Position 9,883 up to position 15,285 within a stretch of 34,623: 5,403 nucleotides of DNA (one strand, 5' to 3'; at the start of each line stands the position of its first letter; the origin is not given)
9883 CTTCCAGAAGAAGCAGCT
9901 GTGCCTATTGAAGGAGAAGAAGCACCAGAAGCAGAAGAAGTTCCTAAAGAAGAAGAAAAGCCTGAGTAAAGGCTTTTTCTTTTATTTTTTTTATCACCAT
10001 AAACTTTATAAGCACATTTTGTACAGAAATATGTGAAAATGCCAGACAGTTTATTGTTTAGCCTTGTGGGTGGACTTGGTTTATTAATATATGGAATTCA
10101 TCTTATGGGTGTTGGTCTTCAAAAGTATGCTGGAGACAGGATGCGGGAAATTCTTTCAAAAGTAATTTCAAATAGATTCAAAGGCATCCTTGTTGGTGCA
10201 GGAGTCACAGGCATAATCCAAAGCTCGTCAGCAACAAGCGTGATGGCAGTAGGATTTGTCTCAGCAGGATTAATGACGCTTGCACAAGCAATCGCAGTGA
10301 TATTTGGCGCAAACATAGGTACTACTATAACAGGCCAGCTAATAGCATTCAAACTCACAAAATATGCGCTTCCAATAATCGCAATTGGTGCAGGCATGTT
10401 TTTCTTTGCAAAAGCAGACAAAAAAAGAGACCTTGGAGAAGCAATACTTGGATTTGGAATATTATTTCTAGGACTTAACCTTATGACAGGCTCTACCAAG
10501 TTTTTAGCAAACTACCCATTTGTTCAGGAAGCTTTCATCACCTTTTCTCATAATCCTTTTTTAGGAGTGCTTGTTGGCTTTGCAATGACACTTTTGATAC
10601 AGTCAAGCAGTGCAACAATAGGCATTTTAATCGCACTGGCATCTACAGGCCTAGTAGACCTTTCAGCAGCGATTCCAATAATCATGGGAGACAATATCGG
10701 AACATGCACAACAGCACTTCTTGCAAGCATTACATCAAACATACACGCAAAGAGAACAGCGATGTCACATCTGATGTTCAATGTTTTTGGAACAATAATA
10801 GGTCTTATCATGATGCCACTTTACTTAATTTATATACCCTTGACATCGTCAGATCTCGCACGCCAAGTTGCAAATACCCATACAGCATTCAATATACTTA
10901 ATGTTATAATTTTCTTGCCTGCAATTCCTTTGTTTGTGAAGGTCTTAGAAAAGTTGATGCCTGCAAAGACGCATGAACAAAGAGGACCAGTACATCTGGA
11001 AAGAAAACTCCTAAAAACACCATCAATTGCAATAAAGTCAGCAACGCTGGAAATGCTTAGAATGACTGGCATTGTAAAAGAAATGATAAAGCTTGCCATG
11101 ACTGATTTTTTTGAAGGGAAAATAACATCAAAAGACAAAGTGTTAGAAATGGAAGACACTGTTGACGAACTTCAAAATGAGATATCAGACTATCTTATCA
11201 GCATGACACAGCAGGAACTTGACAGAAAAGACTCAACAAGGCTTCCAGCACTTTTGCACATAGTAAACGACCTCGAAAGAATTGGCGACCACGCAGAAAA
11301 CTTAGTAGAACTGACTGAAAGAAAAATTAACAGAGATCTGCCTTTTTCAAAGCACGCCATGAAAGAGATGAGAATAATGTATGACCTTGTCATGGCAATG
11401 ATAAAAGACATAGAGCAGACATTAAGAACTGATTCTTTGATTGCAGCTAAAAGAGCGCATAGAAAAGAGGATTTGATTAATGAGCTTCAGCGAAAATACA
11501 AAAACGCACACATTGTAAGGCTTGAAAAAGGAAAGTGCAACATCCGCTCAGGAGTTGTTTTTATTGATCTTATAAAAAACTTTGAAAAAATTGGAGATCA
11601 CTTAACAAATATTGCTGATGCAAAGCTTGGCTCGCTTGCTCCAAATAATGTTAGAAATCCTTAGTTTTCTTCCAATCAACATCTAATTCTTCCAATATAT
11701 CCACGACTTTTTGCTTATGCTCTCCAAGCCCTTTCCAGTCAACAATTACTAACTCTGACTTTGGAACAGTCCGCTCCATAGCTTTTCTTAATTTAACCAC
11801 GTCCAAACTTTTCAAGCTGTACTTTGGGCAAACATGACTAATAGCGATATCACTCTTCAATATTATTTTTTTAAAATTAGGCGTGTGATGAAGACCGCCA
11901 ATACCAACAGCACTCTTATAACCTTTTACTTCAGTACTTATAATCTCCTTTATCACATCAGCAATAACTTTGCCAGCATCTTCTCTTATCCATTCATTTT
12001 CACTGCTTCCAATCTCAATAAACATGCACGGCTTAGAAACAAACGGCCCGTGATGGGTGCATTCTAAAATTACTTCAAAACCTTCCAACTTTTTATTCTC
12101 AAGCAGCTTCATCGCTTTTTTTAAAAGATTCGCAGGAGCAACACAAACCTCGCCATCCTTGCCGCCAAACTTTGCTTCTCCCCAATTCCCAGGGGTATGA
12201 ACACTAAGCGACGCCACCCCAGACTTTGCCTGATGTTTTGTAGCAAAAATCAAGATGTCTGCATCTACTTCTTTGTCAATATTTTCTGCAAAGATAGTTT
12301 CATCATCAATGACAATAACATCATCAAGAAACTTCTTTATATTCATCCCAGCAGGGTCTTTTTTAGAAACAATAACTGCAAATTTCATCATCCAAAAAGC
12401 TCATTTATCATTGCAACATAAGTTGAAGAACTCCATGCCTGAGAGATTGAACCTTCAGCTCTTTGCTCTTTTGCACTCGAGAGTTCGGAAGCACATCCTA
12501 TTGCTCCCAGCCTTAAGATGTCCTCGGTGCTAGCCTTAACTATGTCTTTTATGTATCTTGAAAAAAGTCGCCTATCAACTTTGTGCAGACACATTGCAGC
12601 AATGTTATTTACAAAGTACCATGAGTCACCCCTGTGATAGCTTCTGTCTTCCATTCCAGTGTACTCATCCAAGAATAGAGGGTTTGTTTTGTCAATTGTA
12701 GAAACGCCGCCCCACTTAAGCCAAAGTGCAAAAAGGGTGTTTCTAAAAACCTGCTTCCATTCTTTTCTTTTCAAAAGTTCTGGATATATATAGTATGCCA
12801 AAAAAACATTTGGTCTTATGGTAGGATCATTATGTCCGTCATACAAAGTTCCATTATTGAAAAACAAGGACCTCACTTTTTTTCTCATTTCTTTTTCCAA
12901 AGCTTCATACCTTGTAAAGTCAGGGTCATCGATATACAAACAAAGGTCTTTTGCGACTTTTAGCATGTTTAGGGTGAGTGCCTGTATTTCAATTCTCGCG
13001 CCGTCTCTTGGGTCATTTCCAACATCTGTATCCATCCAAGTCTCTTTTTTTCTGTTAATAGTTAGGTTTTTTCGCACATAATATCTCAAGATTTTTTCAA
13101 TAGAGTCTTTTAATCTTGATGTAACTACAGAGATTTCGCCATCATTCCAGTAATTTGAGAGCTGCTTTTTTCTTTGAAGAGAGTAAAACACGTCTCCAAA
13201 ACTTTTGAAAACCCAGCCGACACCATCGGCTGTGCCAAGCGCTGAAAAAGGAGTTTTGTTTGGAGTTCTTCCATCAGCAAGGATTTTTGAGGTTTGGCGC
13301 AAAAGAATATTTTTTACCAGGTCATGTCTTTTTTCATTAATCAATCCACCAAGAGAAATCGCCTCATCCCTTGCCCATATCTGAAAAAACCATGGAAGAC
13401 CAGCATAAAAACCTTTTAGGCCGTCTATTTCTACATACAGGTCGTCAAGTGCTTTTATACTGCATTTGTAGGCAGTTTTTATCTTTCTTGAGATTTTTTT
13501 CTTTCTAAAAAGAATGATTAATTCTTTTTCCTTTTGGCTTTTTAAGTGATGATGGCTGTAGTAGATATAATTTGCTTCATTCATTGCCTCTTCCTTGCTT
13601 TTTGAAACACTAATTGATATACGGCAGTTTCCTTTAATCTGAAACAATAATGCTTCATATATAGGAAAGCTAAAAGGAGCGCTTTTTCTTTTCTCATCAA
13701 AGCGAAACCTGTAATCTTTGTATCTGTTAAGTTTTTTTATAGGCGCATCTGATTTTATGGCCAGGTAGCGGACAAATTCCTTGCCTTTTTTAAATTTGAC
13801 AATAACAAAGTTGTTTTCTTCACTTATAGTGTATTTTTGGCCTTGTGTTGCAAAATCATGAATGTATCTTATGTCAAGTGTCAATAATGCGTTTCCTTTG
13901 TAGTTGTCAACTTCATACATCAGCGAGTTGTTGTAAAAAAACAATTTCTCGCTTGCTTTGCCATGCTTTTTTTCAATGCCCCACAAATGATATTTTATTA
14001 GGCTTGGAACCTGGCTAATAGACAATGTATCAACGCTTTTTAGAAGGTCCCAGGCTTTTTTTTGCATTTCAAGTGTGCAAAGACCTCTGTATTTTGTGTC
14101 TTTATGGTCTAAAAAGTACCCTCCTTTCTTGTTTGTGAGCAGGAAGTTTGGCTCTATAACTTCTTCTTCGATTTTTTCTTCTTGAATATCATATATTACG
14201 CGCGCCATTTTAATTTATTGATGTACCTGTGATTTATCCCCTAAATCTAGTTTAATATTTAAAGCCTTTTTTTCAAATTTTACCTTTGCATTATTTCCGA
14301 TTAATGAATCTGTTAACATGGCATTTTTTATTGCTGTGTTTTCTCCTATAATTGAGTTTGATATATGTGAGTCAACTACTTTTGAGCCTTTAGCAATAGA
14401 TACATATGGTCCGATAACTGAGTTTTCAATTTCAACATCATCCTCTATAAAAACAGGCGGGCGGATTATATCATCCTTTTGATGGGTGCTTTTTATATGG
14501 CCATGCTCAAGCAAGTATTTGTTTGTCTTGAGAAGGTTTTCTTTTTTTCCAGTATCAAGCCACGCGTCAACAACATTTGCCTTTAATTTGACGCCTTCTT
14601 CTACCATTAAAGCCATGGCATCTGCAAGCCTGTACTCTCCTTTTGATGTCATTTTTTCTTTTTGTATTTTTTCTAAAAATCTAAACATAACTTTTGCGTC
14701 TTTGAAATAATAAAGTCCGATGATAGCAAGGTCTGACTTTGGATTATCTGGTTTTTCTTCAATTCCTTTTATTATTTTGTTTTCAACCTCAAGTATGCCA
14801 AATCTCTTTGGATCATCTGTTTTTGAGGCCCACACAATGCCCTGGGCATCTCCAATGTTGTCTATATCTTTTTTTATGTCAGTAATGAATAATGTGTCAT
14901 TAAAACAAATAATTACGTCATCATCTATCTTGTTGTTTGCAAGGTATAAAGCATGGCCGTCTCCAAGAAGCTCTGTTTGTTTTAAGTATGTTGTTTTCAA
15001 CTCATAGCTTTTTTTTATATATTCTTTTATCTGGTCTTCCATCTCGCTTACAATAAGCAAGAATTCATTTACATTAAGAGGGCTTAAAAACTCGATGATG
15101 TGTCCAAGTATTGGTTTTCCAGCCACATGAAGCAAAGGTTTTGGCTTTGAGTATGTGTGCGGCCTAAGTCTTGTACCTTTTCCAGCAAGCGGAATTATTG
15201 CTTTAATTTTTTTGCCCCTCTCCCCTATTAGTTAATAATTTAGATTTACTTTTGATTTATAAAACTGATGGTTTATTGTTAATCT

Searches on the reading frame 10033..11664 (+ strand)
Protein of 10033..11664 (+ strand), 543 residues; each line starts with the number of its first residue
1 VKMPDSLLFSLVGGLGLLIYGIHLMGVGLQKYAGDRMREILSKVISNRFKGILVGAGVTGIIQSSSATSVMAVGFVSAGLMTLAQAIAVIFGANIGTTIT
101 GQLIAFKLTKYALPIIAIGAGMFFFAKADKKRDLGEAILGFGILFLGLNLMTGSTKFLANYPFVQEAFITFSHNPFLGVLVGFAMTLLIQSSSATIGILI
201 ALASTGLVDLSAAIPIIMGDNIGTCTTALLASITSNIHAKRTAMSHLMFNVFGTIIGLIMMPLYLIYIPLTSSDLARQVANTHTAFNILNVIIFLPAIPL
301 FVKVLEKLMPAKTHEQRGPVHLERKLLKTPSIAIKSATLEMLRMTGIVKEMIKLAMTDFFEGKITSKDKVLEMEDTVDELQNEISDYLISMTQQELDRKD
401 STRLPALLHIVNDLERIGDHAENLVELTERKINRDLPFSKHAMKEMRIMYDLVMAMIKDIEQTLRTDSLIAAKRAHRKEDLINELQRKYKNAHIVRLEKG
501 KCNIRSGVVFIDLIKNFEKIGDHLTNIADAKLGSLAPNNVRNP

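Call 70: search_protein_families(library=pfam, proteins=[window:10033-11664:+], max_evalue=0.00001)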
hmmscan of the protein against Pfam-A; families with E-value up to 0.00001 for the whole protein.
window:10033-11664:+ (543 aa): 2 families
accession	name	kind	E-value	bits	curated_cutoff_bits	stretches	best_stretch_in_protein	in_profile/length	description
PF02690.20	Na_Pi_cotrans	-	5.1e-69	231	29.1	2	17-152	1-136/137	Na+/Pi-cotransporter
PF01895.24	PhoU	-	5.2e-31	107.3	23.5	2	342-427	2-88/89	PhoU domain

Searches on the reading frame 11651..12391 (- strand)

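Call 70: search_protein_families(library=pfam, proteins=[window:11651-12391:-], max_evalue=0.00001)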
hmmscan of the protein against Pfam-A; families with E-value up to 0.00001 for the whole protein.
window:11651-12391:- (246 aa): 1 family
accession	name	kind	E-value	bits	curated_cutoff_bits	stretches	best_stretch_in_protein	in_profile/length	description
PF04414.18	tRNA_deacylase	-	6.9e-61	205.8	33.6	1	42-240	3-204/205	D-aminoacyl-tRNA deacylase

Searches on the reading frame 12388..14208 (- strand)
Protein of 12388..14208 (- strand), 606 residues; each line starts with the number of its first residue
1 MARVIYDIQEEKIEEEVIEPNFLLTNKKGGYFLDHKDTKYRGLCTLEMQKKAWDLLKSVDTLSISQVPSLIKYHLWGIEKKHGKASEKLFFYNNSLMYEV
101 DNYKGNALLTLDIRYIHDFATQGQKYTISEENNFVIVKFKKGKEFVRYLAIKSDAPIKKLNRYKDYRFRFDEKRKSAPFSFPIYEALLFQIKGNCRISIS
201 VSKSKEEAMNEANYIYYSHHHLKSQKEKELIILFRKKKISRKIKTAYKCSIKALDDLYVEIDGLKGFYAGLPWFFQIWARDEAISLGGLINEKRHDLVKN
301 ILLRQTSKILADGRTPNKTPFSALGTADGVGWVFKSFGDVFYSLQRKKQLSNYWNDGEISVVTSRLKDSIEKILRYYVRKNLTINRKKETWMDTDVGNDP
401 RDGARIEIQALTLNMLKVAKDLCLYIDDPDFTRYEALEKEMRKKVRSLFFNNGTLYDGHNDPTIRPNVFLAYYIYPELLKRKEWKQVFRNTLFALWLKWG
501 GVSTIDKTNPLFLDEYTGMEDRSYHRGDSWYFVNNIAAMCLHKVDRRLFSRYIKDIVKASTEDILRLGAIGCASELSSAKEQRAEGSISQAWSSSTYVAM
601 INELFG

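Call 5: search_protein_families(library=pfam, proteins=[window:12388-14208:-], max_evalue=0.01)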
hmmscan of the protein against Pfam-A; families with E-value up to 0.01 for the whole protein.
window:12388-14208:- (606 aa): 1 family
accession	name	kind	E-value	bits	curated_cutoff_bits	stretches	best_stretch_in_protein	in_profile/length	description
PF06202.20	GDE_C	-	6.1e-32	111.4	21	1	267-596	18-364/367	Amylo-alpha-1,6-glucosidase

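Call 44: search_protein_families(library=ncbifam, proteins=[window:12388-14208:-], max_evalue=0.001)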
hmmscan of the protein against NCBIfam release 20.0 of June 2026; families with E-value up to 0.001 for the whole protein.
window:12388-14208:- (606 aa): 0 families

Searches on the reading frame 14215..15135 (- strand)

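Call 5: search_protein_families(library=pfam, proteins=[window:14215-15135:-], max_evalue=0.01)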
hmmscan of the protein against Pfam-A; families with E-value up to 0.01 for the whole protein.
window:14215-15135:- (306 aa): 5 families
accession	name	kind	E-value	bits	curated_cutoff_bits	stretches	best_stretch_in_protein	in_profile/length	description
PF00483.29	NTP_transferase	-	8.8e-22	78.3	21.2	1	1-209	24-243/245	Nucleotidyl transferase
PF25084.1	LbH_EIF2B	-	1.7e-07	31.6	54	1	219-286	19-88/105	EIF2B subunit epsilon LbH domain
PF00132.30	Hexapep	-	0.00043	20.3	27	0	227-253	7-34/36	Bacterial transferase hexapeptide (six repeats)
PF25247.1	LbH_GLGC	-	0.00066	20.1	27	0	250-287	5-42/135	GLGC left-handed parallel beta-helix domain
PF24894.1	Hexapep_GlmU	-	0.00075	20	23.3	0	215-253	28-66/104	GlmU-like, C-terminal hexapeptide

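Call 44: search_protein_families(library=ncbifam, proteins=[window:14215-15135:-], max_evalue=0.001)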
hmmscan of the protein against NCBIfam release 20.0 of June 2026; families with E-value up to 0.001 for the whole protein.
window:14215-15135:- (306 aa): 26 families (the best 25 are shown)
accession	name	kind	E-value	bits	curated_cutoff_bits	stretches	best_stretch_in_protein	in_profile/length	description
TIGR01208.1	rmlA_long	equivalog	1.5e-54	185.3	320.25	2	2-211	25-237/353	glucose-1-phosphate thymidylyltransferase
TIGR03992.1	Arch_glmU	subfamily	8.5e-43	146.7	292.1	1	1-285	25-310/393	bifunctional sugar-1-phosphate nucleotidylyltransferase/acetyltransferase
NF041313.1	UDPGP_AglF_Halo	equivalog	4.1e-28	98.4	400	1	1-204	25-230/234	UTP--glucose-1-phosphate uridylyltransferase AglF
NF041173.1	Sug_nt_acttase_Thmprot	equivalog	1.6e-27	96.5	600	1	4-285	28-310/405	bifunctional sugar-1-phosphate nucleotidylyltransferase/acetyltransferase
NF010934.1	PRK14354.1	equivalog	2.1e-23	82.6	450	1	3-285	23-322/447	bifunctional UDP-N-acetylglucosamine diphosphorylase/glucosamine-1-phosphate N-acetyltransferase GlmU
NF010933.0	PRK14353.1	equivalog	8.8e-22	77.3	505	1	3-269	29-312/453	bifunctional UDP-N-acetylglucosamine diphosphorylase/glucosamine-1-phosphate N-acetyltransferase GlmU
TIGR01173.1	glmU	equivalog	2e-20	73.1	366.85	1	3-285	24-323/452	bifunctional UDP-N-acetylglucosamine diphosphorylase/glucosamine-1-phosphate N-acetyltransferase GlmU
NF052502.1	man1P_GTase_Rv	exception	4.4e-16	58.7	440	1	1-288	25-310/352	mannose-1-phosphate guanylyltransferase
TIGR01207.1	rmlA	equivalog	4.5e-16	58.8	360.65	1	43-208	69-236/286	glucose-1-phosphate thymidylyltransferase RfbA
NF006986.0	PRK09451.1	equivalog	8.5e-16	57.8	725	1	3-284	29-325/456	bifunctional UDP-N-acetylglucosamine diphosphorylase/glucosamine-1-phosphate N-acetyltransferase GlmU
NF003670.0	PRK05293.1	equivalog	3.2e-15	55.9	470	2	101-285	152-335/382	glucose-1-phosphate adenylyltransferase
NF010932.0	PRK14352.1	equivalog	1.1e-14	53.9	611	1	3-285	30-333/488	bifunctional UDP-N-acetylglucosamine diphosphorylase/glucosamine-1-phosphate N-acetyltransferase GlmU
NF010939.0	PRK14359.1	equivalog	1.3e-14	53.7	592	1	3-286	26-308/430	bifunctional UDP-N-acetylglucosamine diphosphorylase/glucosamine-1-phosphate N-acetyltransferase GlmU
NF012024.0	PRK15480.1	equivalog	2.5e-13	49.8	588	1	47-208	77-240/292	glucose-1-phosphate thymidylyltransferase RfbA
TIGR01099.1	galU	equivalog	1.3e-12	47.9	326.8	1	48-204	96-261/261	UTP--glucose-1-phosphate uridylyltransferase GalU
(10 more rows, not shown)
